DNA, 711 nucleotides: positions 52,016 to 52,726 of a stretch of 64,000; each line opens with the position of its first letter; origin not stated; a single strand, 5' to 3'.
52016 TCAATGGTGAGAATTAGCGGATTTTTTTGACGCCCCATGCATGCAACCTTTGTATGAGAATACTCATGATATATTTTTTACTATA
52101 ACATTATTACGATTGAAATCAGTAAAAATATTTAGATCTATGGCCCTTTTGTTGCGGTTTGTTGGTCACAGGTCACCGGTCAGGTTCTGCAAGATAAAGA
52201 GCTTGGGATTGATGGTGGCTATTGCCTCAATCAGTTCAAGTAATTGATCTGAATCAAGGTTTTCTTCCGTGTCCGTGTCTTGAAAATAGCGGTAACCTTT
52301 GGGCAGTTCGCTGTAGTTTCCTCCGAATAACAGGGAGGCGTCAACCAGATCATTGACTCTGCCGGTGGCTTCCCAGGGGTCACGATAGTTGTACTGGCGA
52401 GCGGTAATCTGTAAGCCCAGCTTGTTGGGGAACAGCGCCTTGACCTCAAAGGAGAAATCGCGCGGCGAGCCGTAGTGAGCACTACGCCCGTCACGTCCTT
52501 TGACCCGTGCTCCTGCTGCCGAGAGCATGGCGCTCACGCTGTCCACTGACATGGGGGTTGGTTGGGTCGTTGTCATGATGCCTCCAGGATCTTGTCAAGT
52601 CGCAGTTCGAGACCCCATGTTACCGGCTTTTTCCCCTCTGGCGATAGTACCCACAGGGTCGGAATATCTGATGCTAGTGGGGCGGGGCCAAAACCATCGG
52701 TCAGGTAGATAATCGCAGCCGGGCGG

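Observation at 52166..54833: Translationally coupled AAA+ ATPase / DUF2201 vWA-metallopeptidase-like / 136-aa unknown protein operon: uncharacterised three-gene system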

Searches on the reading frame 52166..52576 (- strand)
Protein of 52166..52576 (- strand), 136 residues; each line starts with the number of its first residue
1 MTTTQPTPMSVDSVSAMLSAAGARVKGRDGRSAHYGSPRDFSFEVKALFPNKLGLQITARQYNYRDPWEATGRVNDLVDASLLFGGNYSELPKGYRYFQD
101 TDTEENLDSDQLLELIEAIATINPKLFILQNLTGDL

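Call 3: search_protein_families(library=pfam, proteins=[window:52166-52576:-], max_evalue=0.01)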
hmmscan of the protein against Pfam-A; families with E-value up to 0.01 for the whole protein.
window:52166-52576:- (136 aa): 0 families

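Call 4: search_protein_families(library=padloc, proteins=[window:52166-52576:-], max_evalue=0.01)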
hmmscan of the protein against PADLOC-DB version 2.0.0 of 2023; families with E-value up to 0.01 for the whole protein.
window:52166-52576:- (136 aa): 0 families

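Call 5: search_protein_families(library=ncbifam, proteins=[window:52166-52576:-], max_evalue=0.01)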
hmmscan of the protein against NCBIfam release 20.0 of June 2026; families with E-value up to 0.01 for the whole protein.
window:52166-52576:- (136 aa): 0 families

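Call 7: find_homologous_proteins(query=window:52166-52576:-, max_evalue=0.01)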
Query window:52166-52576:- (136 aa): 1260 proteins with E <= 0.01 among 1276 candidates; the best 120 are listed.
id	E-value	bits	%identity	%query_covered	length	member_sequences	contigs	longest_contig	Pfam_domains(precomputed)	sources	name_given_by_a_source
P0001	2.8e-84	297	100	100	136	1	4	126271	-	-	-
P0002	4.1e-72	258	86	100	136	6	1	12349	-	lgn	-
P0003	4.3e-72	258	89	100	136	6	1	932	-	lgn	-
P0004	2.5e-71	256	85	100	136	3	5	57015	-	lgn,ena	-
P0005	9.6e-71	254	86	97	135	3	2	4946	-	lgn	-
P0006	2.0e-69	249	84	100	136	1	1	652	-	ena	-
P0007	7.0e-69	248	82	100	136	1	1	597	-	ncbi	-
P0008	3.4e-68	245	84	97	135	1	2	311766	-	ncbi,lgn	-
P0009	3.8e-68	245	84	100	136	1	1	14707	-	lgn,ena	-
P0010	4.7e-68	245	88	94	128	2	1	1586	-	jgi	jgi:hypothetical protein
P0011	7.8e-68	244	82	100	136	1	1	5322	-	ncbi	-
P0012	2.4e-67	243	81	100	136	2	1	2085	-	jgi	-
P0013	3.4e-67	242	86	94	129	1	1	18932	-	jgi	-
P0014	4.8e-67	242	82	100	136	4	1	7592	-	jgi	jgi:hypothetical protein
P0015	1.4e-66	240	79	100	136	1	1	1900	-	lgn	-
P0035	5.9e-54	199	65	99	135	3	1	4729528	-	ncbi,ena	-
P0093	4.8e-49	183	63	99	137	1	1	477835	-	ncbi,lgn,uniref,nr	ncbi:hypothetical protein SAMN02745165_00835 [Malonomonas rubra DSM 5091]|uniref:Uncharacterized pro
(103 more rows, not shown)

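Call 9: find_encoding_contigs(protein=P0035, flank=8000, max_places=2)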
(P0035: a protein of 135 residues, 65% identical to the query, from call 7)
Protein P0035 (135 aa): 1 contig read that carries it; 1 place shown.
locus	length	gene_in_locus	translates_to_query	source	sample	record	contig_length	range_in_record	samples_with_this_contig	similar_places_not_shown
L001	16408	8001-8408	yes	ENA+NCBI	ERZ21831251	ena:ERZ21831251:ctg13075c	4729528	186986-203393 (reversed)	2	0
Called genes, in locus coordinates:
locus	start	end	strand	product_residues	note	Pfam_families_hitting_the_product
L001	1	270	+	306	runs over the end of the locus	PF00892:EamA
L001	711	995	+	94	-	PF09339:HTH_IclR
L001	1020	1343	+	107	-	PF07883:Cupin_2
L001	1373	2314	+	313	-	PF13536:EmrE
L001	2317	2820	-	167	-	PF14730:DUF4468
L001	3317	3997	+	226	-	PF08239:SH3_3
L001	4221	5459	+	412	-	PF00072:Response_reg, PF08668:HDOD, PF01966:HD (weak)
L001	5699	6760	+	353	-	-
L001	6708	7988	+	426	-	PF13203:DUF2201_N, PF09967:DUF2201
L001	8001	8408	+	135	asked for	-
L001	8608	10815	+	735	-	PF00072:Response_reg, PF13426:PAS_9, PF00989:PAS, PF08448:PAS_4 (weak), PF00990:GGDEF, PF00563:EAL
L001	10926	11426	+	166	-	PF00160:Pro_isomerase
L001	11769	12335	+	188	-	PF02659:Mntp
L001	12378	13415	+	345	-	PF04371:PAD_porph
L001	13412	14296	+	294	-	PF00795:CN_hydrolase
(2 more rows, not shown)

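Call 10: find_encoding_contigs(protein=P0093, flank=8000, max_places=2)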
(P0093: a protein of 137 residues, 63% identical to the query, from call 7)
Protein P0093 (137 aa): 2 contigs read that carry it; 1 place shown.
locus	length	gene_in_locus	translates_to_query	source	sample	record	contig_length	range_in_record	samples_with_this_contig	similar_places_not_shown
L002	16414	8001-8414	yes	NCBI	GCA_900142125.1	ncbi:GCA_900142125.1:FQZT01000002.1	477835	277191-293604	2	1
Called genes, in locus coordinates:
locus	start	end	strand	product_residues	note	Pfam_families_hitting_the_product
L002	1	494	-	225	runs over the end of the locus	PF02463:SMC_N (weak), PF00005:ABC_tran, PF13304:AAA_21 (weak)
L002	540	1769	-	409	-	PF02687:FtsX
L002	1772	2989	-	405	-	PF12704:MacB_PCD, PF02687:FtsX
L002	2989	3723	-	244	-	PF17131:TP_0789-like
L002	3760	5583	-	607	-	PF22588:dCache_1_like, PF13426:PAS_9 (weak), PF00990:GGDEF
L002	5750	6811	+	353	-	-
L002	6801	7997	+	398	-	PF13203:DUF2201_N, PF09967:DUF2201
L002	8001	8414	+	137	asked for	-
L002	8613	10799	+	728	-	PF00072:Response_reg, PF00989:PAS, PF13426:PAS_9, PF00990:GGDEF, PF00563:EAL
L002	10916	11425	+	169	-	PF00160:Pro_isomerase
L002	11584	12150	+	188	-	PF02659:Mntp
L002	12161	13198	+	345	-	PF04371:PAD_porph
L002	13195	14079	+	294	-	PF00795:CN_hydrolase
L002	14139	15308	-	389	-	PF00438:S-AdoMet_synt_N, PF02772:S-AdoMet_synt_M, PF02773:S-AdoMet_synt_C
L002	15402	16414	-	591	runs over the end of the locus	PF05524:PEP-utilisers_N, PF00391:PEP-utilizers, PF02896:PEP-utilizers_C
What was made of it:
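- The chromosomal neighbours PPIase, MntP, PAD_porph, CN_hydrolase and MetK are conserved (calls 9, 10). Synteny in this region is conserved for unrelated genes too, such as PPIase, MntP and MetK (calls 9, 10).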

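Call 17: search_solved_structures(query=A1, max_evalue=10)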
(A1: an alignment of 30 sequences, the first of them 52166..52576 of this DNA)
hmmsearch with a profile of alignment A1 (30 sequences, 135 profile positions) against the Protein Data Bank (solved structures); distinct sequences matched with E-value up to 10: 1.
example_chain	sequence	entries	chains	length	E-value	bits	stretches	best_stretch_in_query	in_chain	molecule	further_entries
8zn1_A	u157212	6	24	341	1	12.3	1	27-90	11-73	Glyceraldehyde-3-phosphate dehydrogenase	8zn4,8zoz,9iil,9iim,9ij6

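Call 22: predict_structure(alignment_id=A1)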
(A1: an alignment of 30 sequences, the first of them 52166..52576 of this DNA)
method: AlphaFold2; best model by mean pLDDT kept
length: 136 residues; sequences in the alignment: 30
mean_pLDDT: 81.3   pTM: 0.76
mean pLDDT of the five models: 81.3, 79.7, 79.5, 78.7, 76.3
residues with pLDDT >= 90: 63; 70-90: 40; 50-70: 25; < 50: 8
segments of 3 or more residues with pLDDT < 50: 1-3, 69-72
pLDDT, mean of each block of 10 residues (from residue 1): 63 93 90 57 91 92 54 72 92 88 92 94 86 68
secondary structure, 60 per line:
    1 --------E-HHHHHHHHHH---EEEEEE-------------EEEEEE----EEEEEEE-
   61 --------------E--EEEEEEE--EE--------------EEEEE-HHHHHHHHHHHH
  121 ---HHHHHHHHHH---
elements in order: H11-20 E24-29 E43-48 E53-59 E78-84 E103-107 H109-120 H124-133

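Call 25: find_related_loci(query=A1, collection=genome_contigs, flank=7000)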
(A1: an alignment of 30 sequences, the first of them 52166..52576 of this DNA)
Query A1 (136 aa) in genome_contigs; peptide patterns used: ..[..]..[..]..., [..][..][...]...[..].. (x = any residue, [..] = any of these).
195 stretches matched a pattern; 185 encode a relative of the query (tblastn E <= 1e-3); the best 80 are kept; 80 distinct loci.
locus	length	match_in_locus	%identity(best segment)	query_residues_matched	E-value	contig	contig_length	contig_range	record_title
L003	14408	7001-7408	89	1-136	7e-80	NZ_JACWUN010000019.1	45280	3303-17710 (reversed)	Pelovirga terrestris strain M08fum NODE_19_length_45280_cov_46.211990, whole genome shotgun sequence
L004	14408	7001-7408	85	1-136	1e-77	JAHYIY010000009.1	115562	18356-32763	MAG: Desulfuromonadales bacterium isolate KA08 NODE_70_length_115562_cov_21.049829, whole genome shotgun sequence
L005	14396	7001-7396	84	5-136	2e-74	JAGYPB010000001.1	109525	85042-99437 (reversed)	MAG: Deltaproteobacteria bacterium isolate M55B183 1, whole genome shotgun sequence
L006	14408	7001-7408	79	1-136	2e-72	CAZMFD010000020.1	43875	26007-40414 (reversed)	MAG TPA_asm: uncultured Geobacteraceae bacterium isolate binchicken_co13_453 genome assembly, contig: NODE_843_length_43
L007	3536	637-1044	79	1-136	9e-72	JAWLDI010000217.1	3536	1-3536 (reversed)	MAG: Pelovirga sp. isolate 20BLK6-1.bin.101 NODE_38313_length_3536_cov_5.967122, whole genome shotgun sequence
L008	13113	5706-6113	79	1-136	9e-71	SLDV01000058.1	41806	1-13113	MAG: Geobacteraceae bacterium isolate CSSed162cmB_563 CSSed16-2cmB-975, whole genome shotgun sequence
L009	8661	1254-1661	74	1-136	1e-64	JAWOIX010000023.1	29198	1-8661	MAG: Pelovirga sp. isolate CWP5-2.bin.96 k191_2704714, whole genome shotgun sequence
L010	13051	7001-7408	71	1-136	1e-64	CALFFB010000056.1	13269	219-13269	MAG TPA_asm: uncultured Geobacteraceae bacterium isolate SRR7299214_bin.59_CONCOCT_v1.1_MAG genome assembly, contig: ERZ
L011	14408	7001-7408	67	1-136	5e-62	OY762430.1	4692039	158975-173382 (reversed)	MAG: Geopsychrobacteraceae bacterium isolate 31ebb314-3b6f-4c34-9fd3-1c731cc0fcc3 genome assembly, chromosome: 1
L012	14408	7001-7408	65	1-136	2e-60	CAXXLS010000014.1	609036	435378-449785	MAG: Geopsychrobacteraceae bacterium isolate 317fd568-e5dc-41c8-b78d-107954c7a258 genome assembly, contig: contig_14, wh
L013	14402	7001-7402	64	3-136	1e-59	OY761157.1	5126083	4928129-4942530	MAG: Geopsychrobacteraceae bacterium isolate 7e0229ee-3fa4-4a3a-a36e-7d24d540a0b4 genome assembly, chromosome: 1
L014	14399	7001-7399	65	4-136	5e-58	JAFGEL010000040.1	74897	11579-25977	MAG: Desulfuromonadales bacterium isolate Zod_Metabat.1226 k87_4768302, whole genome shotgun sequence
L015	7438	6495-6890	64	5-136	6e-58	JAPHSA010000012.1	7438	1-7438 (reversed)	MAG: Deltaproteobacteria bacterium isolate N3D-Bin_15 c_000000725673, whole genome shotgun sequence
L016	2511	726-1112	67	8-136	1e-57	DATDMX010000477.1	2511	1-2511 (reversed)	MAG TPA_asm: Geobacteraceae bacterium isolate SMAG_U422 k141_1234821, whole genome shotgun sequence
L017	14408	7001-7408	63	1-136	2e-57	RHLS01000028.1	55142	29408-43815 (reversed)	MAG: Desulfuromonadales bacterium isolate GT-UBC1 NODE_47_length_55142_cov_50.8312_ID_406034, whole genome shotgun seque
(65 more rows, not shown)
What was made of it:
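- Relatives occur in 185 species genomes, all those listed named as Desulfuromonadales or Geobacterales or given a broader label (call 25).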

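Call 27: fold_search(model_id=the predicted structure, library=pdb)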
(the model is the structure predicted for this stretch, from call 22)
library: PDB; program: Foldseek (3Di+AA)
matches with E <= 10: 235; with E <= 0.001: 0
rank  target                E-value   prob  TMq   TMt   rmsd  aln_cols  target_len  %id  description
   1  7ui9_a                2.5e-01  0.44  0.32  0.14   6.3        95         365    7  Core Mediator-PICearly (Copy A) (released 2023-02-15)
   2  8ceo_p                2.8e-01  0.51  0.33  0.22   5.1        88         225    9  Yeast RNA polymerase II transcription pre-initiation complex with core Mediator and the +1 nucleosome (released 2023-03-08)
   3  8j62_C                4.6e-01  0.21  0.34  0.35  12.0       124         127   14  Cryo-EM structure of APOBEC3G-Vif complex (released 2023-07-19)
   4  8ixi_B                5.6e-01  0.18  0.22  0.12   5.2        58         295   16  Crystal structure of macrolide phosphotransferase from Klebsiella pneumoniae (released 2024-01-31)
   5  7w19_A                9.3e-01  0.16  0.22  0.12   4.9        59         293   12  Crystal Structure of Acinetobacter baumannii MPH-E (released 2022-12-07)
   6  1bec                  9.3e-01  0.06  0.21  0.14  14.1       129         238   14  BETA CHAIN OF A T CELL ANTIGEN RECEPTOR (released 1995-10-25)
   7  3c6k_B                1.1e+00  0.18  0.24  0.11   4.3        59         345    7  Crystal structure of human spermine synthase in complex with spermidine and 5-methylthioadenosine (released 2008-02-19)
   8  8b30_A                1.2e+00  0.08  0.22  0.20   7.8       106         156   13  Structure of the Reconstructed Ancestor of Phenolic Acid Decarboxylase AncPAD31 (released 2023-09-27)
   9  4ccl_B                1.3e+00  0.14  0.21  0.09   8.1        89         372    8  X-Ray structure of E. coli ycfD (released 2014-04-30)
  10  4n9f_p                1.3e+00  0.11  0.31  0.26  10.9       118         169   17  Crystal structure of the Vif-CBFbeta-CUL5-ElOB-ElOC pentameric complex (released 2014-01-08)
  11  8w9s_D                1.4e+00  0.06  0.25  0.16  10.9       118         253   12  NAD-dependent dehydrogenase (released 2025-03-12)
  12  7zj1_A                1.4e+00  0.04  0.17  0.24   9.2       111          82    8  Crystal structure of ADAR1-dsRBD3 dimer (released 2023-10-25)
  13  7ahm_A                1.5e+00  0.15  0.34  0.29  13.5       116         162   10  Low-resolution structure of the K+/H+ antiporter subunit KhtT in complex with c-di-AMP (released 2021-03-31)
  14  8h0i_C                1.5e+00  0.08  0.30  0.31  11.9       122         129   16  Cryo-EM structure of APOBEC3G-Vif complex (released 2023-07-19)
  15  8zn9_A                1.5e+00  0.06  0.26  0.11  15.4       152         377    7  A vast marine sulfonate-based carbon cycle fueled by novel sulfoquinovosidases (released 2025-08-27)
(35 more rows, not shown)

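Call 30: search_protein_representatives(alignment_id=A1)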
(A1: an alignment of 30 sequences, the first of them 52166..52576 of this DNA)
Query: 30 sequences, 135 profile positions. Proteins with E-value up to 0.001 (for the whole library): 16; up to 1e-10: 12; up to 1e-30: 8. The best 16 are listed.
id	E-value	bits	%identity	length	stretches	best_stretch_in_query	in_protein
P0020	3.1e-65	234.2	-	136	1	3-135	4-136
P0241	2.7e-46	172.9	-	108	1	2-108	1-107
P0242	1.6e-42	160.7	-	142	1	2-97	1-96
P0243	1.1e-40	154.7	-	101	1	4-99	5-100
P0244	7.0e-35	135.9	-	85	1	52-135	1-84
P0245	8.3e-35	135.7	-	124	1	3-86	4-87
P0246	2.6e-34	134.0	-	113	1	50-135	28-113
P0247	4.6e-31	123.5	-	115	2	51-130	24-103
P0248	3.3e-23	98.1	-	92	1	3-71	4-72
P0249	2.8e-16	75.7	-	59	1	77-134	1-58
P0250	8.1e-14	67.7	-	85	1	3-55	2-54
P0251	4.1e-12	62.2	-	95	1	88-135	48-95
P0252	3.4e-07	46.2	-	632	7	88-113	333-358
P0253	2.0e-05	40.5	-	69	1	99-135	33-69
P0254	2.7e-05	40.1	-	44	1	3-40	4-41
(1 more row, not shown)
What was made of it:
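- Confinement of the small protein: one full-length 50% cluster in 1.84 billion representatives (call 30).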

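Call 55: search_protein_families(library=phrogs, proteins=[window:52166-52576:-], max_evalue=0.01)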
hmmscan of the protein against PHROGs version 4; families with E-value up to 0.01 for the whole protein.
window:52166-52576:- (136 aa): 0 families
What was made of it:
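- Checked: Nothing matches gene 3 in Pfam, NCBIfam, PADLOC or PHROGs (calls 3, 4, 5, 55).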

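Call 65: fold_search(model_id=the predicted structure, library=viral)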
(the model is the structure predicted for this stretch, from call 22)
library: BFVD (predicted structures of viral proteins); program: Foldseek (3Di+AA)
matches with E <= 10: 564; with E <= 0.001: 0
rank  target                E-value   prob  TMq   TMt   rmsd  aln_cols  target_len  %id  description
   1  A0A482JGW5            2.6e-03  1.00  0.52  0.65   4.9       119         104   17  Uncharacterized protein [Streptomyces phage EGole]
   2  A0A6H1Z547            7.1e-03  1.00  0.49  0.42   5.5       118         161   14  (no name in the UniProt tables at hand)
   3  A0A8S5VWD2            9.7e-03  0.99  0.39  0.29   8.4       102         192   22  (no name in the UniProt tables at hand)
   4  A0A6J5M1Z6            1.0e-02  1.00  0.49  0.55   5.3       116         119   17  Uncharacterized protein [uncultured Caudovirales phage]
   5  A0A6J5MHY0            1.2e-02  0.99  0.44  0.58   6.1       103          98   13  Uncharacterized protein [uncultured Caudovirales phage]
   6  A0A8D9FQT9            1.2e-02  0.99  0.47  0.27   5.2       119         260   11  Uncharacterized protein [uncultured marine phage]
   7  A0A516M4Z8            1.7e-02  0.99  0.49  0.60   5.3       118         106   16  (no name in the UniProt tables at hand)
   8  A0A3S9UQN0            2.5e-02  0.99  0.42  0.32   4.7       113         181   12  Uncharacterized protein [Mycobacterium phage DrLupo]
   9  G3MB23                3.0e-02  0.85  0.41  0.41   6.2       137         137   18  Gp643 [Bacillus phage G]
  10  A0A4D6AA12            6.1e-02  0.47  0.30  0.29  11.7       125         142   10  (no name in the UniProt tables at hand)
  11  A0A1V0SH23            7.8e-02  0.23  0.28  0.04  18.0       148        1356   11  Uncharacterized protein [Hokovirus HKV1]
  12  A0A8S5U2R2            9.5e-02  0.90  0.40  0.51   6.0       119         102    8  Uncharacterized protein [Podoviridae sp. ctjUd6]
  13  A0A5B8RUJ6            1.1e-01  0.85  0.39  0.34   4.6       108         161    9  Uncharacterized protein [Mycobacterium phage Penelope2018]
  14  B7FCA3                1.1e-01  0.54  0.28  0.20   7.3        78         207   12  Virion infectivity factor [Simian immunodeficiency virus]
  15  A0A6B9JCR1            1.6e-01  0.80  0.48  0.50   5.2       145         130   11  (no name in the UniProt tables at hand)
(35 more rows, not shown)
